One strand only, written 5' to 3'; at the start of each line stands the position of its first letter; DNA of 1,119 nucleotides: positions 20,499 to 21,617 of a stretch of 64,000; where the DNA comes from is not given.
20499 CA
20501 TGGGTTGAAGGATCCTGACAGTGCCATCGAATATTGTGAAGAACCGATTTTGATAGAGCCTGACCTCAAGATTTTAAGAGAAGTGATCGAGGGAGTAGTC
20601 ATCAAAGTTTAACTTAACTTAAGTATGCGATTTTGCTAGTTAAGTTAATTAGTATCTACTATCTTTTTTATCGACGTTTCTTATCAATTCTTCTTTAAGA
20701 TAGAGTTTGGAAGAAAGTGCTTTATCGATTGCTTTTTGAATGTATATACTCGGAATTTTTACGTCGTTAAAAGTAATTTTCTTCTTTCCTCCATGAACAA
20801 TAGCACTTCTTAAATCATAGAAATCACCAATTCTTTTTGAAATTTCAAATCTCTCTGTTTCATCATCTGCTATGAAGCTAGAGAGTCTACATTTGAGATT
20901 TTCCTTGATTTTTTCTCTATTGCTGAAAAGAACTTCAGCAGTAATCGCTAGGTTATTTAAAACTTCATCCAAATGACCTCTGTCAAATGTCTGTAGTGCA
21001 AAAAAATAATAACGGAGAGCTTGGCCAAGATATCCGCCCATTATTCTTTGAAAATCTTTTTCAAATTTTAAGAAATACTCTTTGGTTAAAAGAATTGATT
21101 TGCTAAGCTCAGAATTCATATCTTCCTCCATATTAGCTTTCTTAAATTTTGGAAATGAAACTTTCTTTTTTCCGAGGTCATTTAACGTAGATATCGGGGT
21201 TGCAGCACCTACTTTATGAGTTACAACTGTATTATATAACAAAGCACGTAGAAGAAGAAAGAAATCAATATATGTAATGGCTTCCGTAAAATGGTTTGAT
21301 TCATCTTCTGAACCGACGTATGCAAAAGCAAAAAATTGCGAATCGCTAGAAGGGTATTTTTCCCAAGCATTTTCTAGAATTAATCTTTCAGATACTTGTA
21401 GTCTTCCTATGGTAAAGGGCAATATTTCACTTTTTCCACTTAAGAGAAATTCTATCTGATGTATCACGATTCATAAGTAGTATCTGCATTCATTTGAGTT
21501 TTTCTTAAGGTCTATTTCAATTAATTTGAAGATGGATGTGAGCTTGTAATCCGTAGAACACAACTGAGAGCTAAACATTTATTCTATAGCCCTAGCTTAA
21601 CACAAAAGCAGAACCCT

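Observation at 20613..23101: AT-rich island between thrC and hisS encoding two unrelated HEPN-motif (Rx4H) proteins plus a small upstream ORF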

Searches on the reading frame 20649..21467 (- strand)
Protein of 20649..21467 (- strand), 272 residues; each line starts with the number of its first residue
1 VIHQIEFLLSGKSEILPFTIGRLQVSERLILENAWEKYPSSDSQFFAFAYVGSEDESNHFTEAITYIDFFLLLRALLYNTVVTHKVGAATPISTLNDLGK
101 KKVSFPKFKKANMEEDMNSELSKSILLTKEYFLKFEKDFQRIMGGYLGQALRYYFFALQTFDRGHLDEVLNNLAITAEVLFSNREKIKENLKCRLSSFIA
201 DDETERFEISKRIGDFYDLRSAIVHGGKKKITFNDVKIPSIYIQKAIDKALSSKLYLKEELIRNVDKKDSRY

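Call 3: search_protein_families(library=pfam, proteins=[window:20649-21467:-], max_evalue=1)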
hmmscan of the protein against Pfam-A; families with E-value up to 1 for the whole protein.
window:20649-21467:- (272 aa): 0 families

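Call 4: search_protein_families(library=padloc, proteins=[window:20649-21467:-], max_evalue=1)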
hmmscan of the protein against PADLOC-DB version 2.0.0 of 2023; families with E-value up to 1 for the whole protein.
window:20649-21467:- (272 aa): 0 families

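Call 6: find_homologous_proteins(query=window:20649-21467:-, max_evalue=0.01)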
Query window:20649-21467:- (272 aa): 23 proteins with E <= 0.01 among 1775 candidates.
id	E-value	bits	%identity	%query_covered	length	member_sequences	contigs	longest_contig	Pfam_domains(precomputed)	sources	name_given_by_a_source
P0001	3.9e-162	556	99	94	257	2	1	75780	-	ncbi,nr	ncbi:MAG: hypothetical protein H3Z49_04070 [archaeon]|nr:hypothetical protein [archaeon]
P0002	1.2e-95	338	65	98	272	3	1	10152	-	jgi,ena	-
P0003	8.1e-92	326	62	98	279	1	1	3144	-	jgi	-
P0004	8.1e-92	326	62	98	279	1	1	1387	-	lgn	-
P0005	5.5e-81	290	56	97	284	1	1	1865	-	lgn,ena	-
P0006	6.6e-78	280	55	98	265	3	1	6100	-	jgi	jgi:hypothetical protein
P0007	1.6e-76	276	54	96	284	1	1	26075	-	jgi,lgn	-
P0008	5.7e-74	267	51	97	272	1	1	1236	-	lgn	-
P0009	5.6e-73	264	53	98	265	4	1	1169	-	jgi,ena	-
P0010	1.5e-72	262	52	98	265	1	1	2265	-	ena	-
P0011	2.3e-72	262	52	99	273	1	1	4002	-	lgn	-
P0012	4.4e-72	261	51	97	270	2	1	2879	-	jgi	-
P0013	2.4e-71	259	53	98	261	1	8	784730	-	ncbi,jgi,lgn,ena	ncbi:MAG: hypothetical protein ABSF24_02385 [Candidatus Bathyarchaeia archaeon]|jgi:hypothetical pro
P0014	5.6e-71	257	52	98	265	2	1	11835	-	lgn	-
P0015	4.5e-69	251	51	98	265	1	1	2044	-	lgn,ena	-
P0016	3.0e-68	248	52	99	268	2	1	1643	-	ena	-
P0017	1.7e-67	246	51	98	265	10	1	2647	-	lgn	-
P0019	2.7e-64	235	52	92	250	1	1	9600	-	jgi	-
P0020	3.5e-62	229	49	98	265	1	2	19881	-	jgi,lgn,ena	-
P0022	6.9e-60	221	47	98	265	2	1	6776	-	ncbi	-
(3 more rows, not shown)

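Call 16: find_encoding_contigs(protein=P0013, flank=8000, max_places=4)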
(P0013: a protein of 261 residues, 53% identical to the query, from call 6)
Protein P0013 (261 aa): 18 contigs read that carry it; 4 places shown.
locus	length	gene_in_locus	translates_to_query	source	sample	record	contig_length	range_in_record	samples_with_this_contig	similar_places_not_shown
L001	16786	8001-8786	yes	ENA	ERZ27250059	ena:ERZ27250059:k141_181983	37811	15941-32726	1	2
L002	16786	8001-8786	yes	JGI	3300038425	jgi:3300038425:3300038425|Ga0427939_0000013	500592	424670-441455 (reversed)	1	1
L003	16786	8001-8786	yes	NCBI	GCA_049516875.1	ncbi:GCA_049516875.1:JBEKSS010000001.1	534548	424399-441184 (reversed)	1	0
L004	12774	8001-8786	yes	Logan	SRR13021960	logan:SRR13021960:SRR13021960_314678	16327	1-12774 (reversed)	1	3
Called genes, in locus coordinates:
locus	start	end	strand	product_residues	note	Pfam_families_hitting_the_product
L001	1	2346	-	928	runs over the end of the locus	-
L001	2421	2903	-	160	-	-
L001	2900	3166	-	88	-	-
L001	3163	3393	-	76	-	-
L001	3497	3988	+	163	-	-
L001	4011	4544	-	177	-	-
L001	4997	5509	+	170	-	-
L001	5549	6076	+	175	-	-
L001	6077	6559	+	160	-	-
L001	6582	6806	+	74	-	-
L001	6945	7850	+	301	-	-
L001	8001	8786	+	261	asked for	-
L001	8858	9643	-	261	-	-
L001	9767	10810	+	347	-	-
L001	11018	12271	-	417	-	-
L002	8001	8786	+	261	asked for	-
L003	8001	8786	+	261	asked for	-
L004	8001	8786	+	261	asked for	-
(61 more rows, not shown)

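Call 23: search_solved_structures(query=A2, max_evalue=10, show_alignments=2)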
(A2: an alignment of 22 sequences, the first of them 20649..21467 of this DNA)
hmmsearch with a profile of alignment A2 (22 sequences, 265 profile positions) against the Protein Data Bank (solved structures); distinct sequences matched with E-value up to 10: 0.

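Call 26: search_protein_families(library=pfam, alignment_id=A2, max_evalue=1)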
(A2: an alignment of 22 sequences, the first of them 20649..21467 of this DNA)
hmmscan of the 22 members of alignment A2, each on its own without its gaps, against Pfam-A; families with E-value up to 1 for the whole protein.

A. member 1, window:20649-21467:- (272 aa): 0 families

B. families by the number of members that match (of 22 scanned): 8 families
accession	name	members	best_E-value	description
PF18735.6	HEPN_RiboL-PSP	12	0.0017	RiboL-PSP-HEPN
PF09877.14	EhaL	1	0.045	Energy-converting hydrogenase subunit EhaL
PF24554.1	DUF7603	1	0.056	Domain of unknown function (DUF7603)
PF13482.12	RNase_H_2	1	0.094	RNase_H superfamily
PF19144.5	DUF5826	1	0.13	Family of unknown function (DUF5826)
PF02201.23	SWIB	1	0.13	SWIB/MDM2 domain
PF10524.14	NfI_DNAbd_pre-N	1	0.14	Nuclear factor I protein pre-N-terminus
PF07041.16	DUF1327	1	0.18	Protein of unknown function (DUF1327)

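Call 28: find_encoding_contigs(protein=window:20649-21467:-, flank=10000, max_places=6)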
Protein window:20649-21467:- (272 aa): 1 contig read that carries it; 1 place shown.
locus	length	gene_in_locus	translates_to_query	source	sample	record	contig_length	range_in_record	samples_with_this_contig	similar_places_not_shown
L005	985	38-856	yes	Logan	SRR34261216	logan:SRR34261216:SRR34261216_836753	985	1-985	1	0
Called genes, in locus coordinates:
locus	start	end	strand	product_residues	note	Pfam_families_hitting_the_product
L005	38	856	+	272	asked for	-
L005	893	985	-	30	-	?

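Call 29: find_encoding_contigs(protein=P0007, flank=8000, max_places=3)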
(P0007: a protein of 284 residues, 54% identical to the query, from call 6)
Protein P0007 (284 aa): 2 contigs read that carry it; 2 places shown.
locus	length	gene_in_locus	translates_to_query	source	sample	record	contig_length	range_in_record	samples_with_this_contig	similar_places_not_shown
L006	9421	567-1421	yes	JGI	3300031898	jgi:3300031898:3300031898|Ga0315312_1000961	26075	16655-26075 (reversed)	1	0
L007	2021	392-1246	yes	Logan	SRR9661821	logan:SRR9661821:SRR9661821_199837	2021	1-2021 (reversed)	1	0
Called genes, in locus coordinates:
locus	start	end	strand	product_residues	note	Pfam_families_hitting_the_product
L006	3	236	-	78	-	?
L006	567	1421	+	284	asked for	-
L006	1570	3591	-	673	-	PF00150:Cellulase (weak), PF02449:Glyco_hydro_42, PF08532:Glyco_hydro_42M, PF22369:GLMA_2nd (weak), PF08533:Glyco_hydro_42C (weak)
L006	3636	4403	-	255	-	PF01261:AP_endonuc_2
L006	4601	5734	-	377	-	PF05448:AXE1 (faint)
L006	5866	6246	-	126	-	PF01092:Ribosomal_S6e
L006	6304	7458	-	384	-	PF01841:Transglut_core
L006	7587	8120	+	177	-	PF01661:Macro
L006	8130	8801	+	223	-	PF03167:UDG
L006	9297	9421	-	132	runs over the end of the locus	PF01850:PIN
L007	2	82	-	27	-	?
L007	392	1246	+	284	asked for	-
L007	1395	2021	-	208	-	?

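Call 30: predict_structure(alignment_id=A2)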
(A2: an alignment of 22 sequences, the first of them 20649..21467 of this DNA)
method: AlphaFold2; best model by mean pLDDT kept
length: 272 residues; sequences in the alignment: 22
mean_pLDDT: 92.4   pTM: 0.90
mean pLDDT of the five models: 92.4, 91.9, 91.7, 90.7, 90.4
residues with pLDDT >= 90: 216; 70-90: 47; 50-70: 7; < 50: 2
segments of 3 or more residues with pLDDT < 50: none
pLDDT, mean of each block of 10 residues (from residue 1): 96 88 96 85 88 92 97 96 96 96 92 84 94 97 96 98 95 96 81 94 95 95 88 94 98 95 82 47
secondary structure, 60 per line:
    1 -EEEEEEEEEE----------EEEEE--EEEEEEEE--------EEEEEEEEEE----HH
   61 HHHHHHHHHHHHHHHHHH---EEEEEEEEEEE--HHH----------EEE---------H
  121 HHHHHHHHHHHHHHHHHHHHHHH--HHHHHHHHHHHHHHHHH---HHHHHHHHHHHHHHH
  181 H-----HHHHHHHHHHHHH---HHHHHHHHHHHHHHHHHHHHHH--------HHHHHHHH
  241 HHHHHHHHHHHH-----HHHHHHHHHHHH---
elements in order: E2-11 E22-26 E29-36 E45-54 H59-78 E82-92 E108-110 H120-143 H146-162 H166-181 H187-199 H203-224 H233-252 H258-269

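Call 36: fold_search(model_id=the predicted structure, library=pdb)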
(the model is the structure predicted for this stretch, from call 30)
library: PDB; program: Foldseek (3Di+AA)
matches with E <= 10: 226; with E <= 0.001: 0
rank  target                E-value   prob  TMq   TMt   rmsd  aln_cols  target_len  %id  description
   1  8zrn_D                4.3e-01  0.08  0.14  0.11  23.7       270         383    9  Structure of abt (released 2025-04-30)
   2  5l0d_C                5.2e-01  0.11  0.13  0.17  12.0       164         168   13  Human Metavinculin(residues 959-1130) in complex with PIP2 (released 2016-08-31)
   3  2hsb                  5.7e-01  0.84  0.28  0.52   4.8       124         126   15  Crystal structure of a hepn domain containing protein (af_0298) from archaeoglobus fulgidus at 1.95 A resolution (released 2006-08-15)
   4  4nqf_A                7.3e-01  0.85  0.30  0.51   7.7       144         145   10  Crystal structure of HEPN domain protein (released 2014-03-26)
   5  6a1d                  7.7e-01  0.14  0.18  0.11  14.1       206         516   13  Crystal structure of a synthase 1 from Santalum album in complex with ligand (released 2019-06-12)
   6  9dm3_MODEL_1_A        9.3e-01  0.28  0.20  0.35   9.8       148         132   17  De novo design of proteins that bind naphthalenediimides, powerful photooxidants with tunable photophysical pr (released 2025-03-05)
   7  9fhg_A                1.1e+00  0.04  0.14  0.07  17.4       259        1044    9  Crystallographic structure of AcrB V612N in LTO state (released 2025-06-11)
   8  6pv7_C                1.1e+00  0.04  0.13  0.10  23.4       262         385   10  Human alpha3beta4 nicotinic acetylcholine receptor in complex with nicotine (released 2019-09-11)
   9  7qko_A                1.2e+00  0.06  0.16  0.12  23.3       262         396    8  Torpedo muscle-type nicotinic acetylcholine receptor - Resting conformation (released 2022-02-09)
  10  3k1s_A                1.4e+00  0.28  0.15  0.36  17.2       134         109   16  Crystal Structure of the PTS Cellobiose Specific Enzyme IIA from Bacillus anthracis (released 2009-10-13)
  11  6uwz_A                1.4e+00  0.03  0.13  0.11  23.6       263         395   10  Cryo-EM structure of Torpedo acetylcholine receptor in complex with alpha-bungarotoxin (released 2020-04-15)
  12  3k1s_B                1.6e+00  0.28  0.15  0.37  16.9       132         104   16  Crystal Structure of the PTS Cellobiose Specific Enzyme IIA from Bacillus anthracis (released 2009-10-13)
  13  5a76_H                1.6e+00  0.28  0.20  0.39   5.6        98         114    9  KSHV LANA (ORF73) C-terminal domain, open non-ring conformation: orthorhombic crystal form (released 2015-10-28)
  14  4yvm_B                1.6e+00  0.03  0.09  0.11  21.2       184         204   15  X-ray structure of Helicobacter pylori CagL-K74 (released 2015-05-13)
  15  5tp4_A                1.7e+00  0.14  0.18  0.13   8.6       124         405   10  Crystal structure of a hydantoinase/carbamoylase family amidase from Burkholderia ambifaria (released 2017-04-05)
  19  4nqf_B                1.9e+00  0.63  0.31  0.50   6.9       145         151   12  Crystal structure of HEPN domain protein (released 2014-03-26)
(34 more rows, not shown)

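Call 48: search_protein_representatives(alignment_id=A2)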
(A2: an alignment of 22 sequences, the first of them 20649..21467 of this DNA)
Query: 22 sequences, 265 profile positions. Proteins with E-value up to 0.001 (for the whole library): 1280; up to 1e-10: 79; up to 1e-30: 35. The best 150 are listed.
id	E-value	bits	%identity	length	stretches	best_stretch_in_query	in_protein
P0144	4.7e-105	367.2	-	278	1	2-263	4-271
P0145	2.9e-80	285.9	-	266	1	4-264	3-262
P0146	1.1e-78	280.7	-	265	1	2-261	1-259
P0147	8.7e-78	277.8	-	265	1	4-263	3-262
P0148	2.2e-77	276.4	-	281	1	2-264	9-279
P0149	2.2e-77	276.4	-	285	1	2-263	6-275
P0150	2.6e-76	272.9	-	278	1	2-264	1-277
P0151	1.0e-75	271.0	-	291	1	2-262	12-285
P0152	2.5e-75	269.7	-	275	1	2-264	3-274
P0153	3.8e-74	265.8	-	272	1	1-262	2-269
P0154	6.4e-74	265.1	-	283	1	3-263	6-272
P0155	2.1e-64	233.9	-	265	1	2-263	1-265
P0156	2.9e-63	230.2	-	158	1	114-264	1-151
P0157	1.2e-61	224.9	-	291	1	3-263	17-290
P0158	2.7e-60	220.4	-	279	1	5-264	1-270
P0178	2.1e-31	125.8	-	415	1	4-264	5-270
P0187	5.3e-23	98.2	-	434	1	4-262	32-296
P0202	5.1e-14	68.7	-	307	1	143-249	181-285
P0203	1.2e-13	67.4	-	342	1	132-264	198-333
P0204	4.5e-13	65.6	-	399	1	156-263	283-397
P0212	2.1e-11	60.2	-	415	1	157-263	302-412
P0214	3.7e-11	59.3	-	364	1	137-257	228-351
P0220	6.3e-11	58.6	-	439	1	157-261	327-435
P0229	2.2e-10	56.8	-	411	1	147-260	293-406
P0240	7.2e-10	55.1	-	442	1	143-259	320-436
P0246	1.6e-09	54.0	-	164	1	157-246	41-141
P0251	2.2e-09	53.6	-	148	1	157-244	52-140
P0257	3.7e-09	52.8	-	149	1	149-263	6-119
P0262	4.8e-09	52.4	-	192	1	147-249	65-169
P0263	5.0e-09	52.4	-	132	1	157-260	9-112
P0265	5.8e-09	52.1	-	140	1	142-242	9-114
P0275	9.9e-09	51.4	-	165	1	147-244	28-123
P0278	1.0e-08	51.3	-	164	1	150-254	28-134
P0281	1.1e-08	51.3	-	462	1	141-248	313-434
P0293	2.0e-08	50.4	-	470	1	156-263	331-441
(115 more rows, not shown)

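Call 49: search_protein_families(library=pfam, proteins=[P0202, P0203, P0204, P0212, P0214, P0220, P0229, P0240, P0178, P0187], max_evalue=0.01)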
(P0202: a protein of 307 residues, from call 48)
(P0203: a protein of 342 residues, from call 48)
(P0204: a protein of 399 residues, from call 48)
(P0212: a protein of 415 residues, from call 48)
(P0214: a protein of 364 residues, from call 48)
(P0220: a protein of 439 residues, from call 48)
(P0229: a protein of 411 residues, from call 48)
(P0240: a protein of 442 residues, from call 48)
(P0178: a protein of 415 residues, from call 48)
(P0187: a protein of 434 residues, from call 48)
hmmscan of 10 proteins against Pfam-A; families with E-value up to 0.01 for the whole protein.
P0202 (307 aa): 0 families

P0203 (342 aa): 0 families

P0204 (399 aa): 0 families

P0212 (415 aa): 0 families

P0214 (364 aa): 0 families

P0220 (439 aa): 0 families

P0229 (411 aa): 0 families

P0240 (442 aa): 0 families

P0178 (415 aa): 0 families

P0187 (434 aa): 0 families

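Call 52: search_protein_families(library=pfam, proteins=[P0006, P0009, P0011, P0013, P0014, P0016, P0017, P0019, P0022, P0003], max_evalue=1)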
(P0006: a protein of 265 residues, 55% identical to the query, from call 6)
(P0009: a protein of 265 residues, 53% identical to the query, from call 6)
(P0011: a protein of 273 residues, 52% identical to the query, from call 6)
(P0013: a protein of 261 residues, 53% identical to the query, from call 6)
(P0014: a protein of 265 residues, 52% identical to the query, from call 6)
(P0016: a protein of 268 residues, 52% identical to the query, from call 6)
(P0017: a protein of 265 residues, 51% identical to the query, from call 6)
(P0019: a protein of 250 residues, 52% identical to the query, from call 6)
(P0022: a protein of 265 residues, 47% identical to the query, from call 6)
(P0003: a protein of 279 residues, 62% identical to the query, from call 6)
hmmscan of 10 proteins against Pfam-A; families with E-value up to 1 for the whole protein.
P0006 (265 aa): 1 family
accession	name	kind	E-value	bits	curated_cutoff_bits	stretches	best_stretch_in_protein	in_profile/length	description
PF18735.6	HEPN_RiboL-PSP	-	0.01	16.2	28.4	1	188-245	106-183/191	RiboL-PSP-HEPN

P0009 (265 aa): 0 families

P0011 (273 aa): 1 family
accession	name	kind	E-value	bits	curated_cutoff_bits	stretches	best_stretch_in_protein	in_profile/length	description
PF18735.6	HEPN_RiboL-PSP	-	0.074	13.4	28.4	1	202-241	140-179/191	RiboL-PSP-HEPN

P0013 (261 aa): 1 family
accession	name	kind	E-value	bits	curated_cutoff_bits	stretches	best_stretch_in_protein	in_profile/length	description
PF18735.6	HEPN_RiboL-PSP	-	0.036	14.4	28.4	1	182-224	104-163/191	RiboL-PSP-HEPN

P0014 (265 aa): 0 families

P0016 (268 aa): 1 family
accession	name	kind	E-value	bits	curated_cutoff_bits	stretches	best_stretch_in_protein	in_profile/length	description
PF18735.6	HEPN_RiboL-PSP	-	0.05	13.9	28.4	1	192-240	110-172/191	RiboL-PSP-HEPN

P0017 (265 aa): 3 families
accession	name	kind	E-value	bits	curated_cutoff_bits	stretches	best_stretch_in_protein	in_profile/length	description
PF18735.6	HEPN_RiboL-PSP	-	0.009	16.4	28.4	1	199-244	143-182/191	RiboL-PSP-HEPN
PF24554.1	DUF7603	-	0.056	14.6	27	1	186-213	74-101/110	Domain of unknown function (DUF7603)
PF07041.16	DUF1327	-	0.18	12.5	25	1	125-179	27-81/93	Protein of unknown function (DUF1327)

P0019 (250 aa): 3 families
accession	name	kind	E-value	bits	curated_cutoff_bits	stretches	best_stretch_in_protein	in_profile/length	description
PF18735.6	HEPN_RiboL-PSP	-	0.0017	18.7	28.4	1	172-229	105-182/191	RiboL-PSP-HEPN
PF19144.5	DUF5826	-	0.13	12.8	32.4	1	31-80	15-64/68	Family of unknown function (DUF5826)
PF02201.23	SWIB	-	0.13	12.5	25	1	172-213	4-45/74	SWIB/MDM2 domain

P0022 (265 aa): 1 family
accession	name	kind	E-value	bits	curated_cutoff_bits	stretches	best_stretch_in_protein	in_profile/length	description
PF18735.6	HEPN_RiboL-PSP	-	0.023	15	28.4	1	199-243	137-181/191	RiboL-PSP-HEPN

P0003 (279 aa): 1 family
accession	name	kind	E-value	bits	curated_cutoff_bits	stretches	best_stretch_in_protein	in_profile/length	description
PF18735.6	HEPN_RiboL-PSP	-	0.0047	17.3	28.4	1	191-244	98-171/191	RiboL-PSP-HEPN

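Call 53: search_protein_families(library=ncbifam, proteins=[window:20649-21467:-, P0013, P0178, P0220], max_evalue=1)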
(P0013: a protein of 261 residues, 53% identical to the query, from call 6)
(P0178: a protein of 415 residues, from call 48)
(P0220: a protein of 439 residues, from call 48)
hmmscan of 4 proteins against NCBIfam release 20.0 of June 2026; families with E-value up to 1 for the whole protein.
window:20649-21467:- (272 aa): 0 families

P0013 (261 aa): 0 families

P0178 (415 aa): 1 family
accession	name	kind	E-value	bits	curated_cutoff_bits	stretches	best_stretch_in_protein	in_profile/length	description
NF006232.0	PRK08366.1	equivalog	0.064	11.9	646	1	221-264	349-392/394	2-ketoisovalerate ferredoxin oxidoreductase subunit alpha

P0220 (439 aa): 2 families
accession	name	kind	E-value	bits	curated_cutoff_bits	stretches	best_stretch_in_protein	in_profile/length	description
NF011597.0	PRK15022.1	equivalog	0.086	12.7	154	1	379-428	53-102/167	non-heme ferritin-like protein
NF010527.0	PRK13922.6-2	equivalog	0.22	10.8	289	1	358-403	155-200/249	rod shape-determining protein MreC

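Call 55: find_related_loci(query=A2, collection=viral_contigs, flank=8000)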
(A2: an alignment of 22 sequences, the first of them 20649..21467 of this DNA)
Query A2 (272 aa) in viral_contigs; peptide patterns used: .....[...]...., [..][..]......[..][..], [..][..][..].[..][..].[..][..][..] (x = any residue, [..] = any of these).
9 stretches matched a pattern; 1 encode a relative of the query (tblastn E <= 1e-3); 1 distinct loci.
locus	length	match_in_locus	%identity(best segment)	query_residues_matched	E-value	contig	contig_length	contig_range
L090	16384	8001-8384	29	119-240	8e-7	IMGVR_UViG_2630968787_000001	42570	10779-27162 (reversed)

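Call 59: find_encoding_contigs(protein=P0002, flank=6000, max_places=2)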
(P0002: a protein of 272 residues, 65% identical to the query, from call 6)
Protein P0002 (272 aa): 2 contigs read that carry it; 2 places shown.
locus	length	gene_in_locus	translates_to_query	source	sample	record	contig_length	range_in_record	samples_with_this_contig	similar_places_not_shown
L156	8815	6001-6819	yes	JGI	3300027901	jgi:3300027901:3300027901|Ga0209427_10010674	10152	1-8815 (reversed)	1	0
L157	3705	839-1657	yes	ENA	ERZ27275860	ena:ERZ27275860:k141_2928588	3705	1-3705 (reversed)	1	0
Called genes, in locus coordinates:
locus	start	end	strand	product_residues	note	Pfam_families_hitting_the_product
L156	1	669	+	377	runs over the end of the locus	PF00579:tRNA-synt_1b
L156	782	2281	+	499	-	PF01409:tRNA-synt_2d, PF17759:tRNA_synthFbeta (faint)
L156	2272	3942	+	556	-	PF03484:B5, PF17759:tRNA_synthFbeta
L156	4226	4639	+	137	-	PF01751:Toprim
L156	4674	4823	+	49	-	-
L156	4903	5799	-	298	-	PF03851:UvdE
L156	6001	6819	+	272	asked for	-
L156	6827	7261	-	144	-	PF00571:CBS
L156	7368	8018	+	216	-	PF00596:Aldolase_II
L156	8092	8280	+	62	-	-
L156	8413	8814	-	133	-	?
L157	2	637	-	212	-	?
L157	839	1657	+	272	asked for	-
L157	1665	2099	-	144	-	PF00571:CBS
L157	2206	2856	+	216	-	PF00596:Aldolase_II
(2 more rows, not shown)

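Call 60: find_encoding_contigs(protein=P0020, flank=6000, max_places=2)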
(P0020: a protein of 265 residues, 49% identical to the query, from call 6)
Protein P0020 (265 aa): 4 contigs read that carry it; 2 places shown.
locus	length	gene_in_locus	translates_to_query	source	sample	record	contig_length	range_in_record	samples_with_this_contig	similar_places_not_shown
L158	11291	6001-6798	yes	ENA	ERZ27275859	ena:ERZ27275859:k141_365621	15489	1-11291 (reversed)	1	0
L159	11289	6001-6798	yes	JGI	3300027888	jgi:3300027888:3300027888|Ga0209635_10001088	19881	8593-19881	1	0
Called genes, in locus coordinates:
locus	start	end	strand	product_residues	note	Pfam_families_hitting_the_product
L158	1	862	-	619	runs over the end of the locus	PF09826:Beta_propel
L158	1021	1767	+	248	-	PF01987:AIM24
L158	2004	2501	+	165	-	PF00571:CBS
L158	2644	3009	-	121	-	PF02635:DsrE, PF13686:DrsE_2 (weak)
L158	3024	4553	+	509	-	PF02310:B12-binding, PF04055:Radical_SAM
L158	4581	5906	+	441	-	PF04191:PEMT, PF00730:HhH-GPD, PF00633:HHH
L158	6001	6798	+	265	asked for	-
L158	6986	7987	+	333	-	PF00005:ABC_tran, PF13304:AAA_21, PF13732:DrrA1-3_C (weak)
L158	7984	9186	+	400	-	PF12679:ABC2_membrane_2, PF12698:ABC2_membrane_3, PF01061:ABC2_membrane, PF03379:CcmB (weak)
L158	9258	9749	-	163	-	PF12675:DUF3795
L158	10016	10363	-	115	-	-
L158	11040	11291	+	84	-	?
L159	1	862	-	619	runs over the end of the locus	PF09826:Beta_propel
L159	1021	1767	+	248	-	PF01987:AIM24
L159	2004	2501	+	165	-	PF00571:CBS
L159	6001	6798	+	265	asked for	-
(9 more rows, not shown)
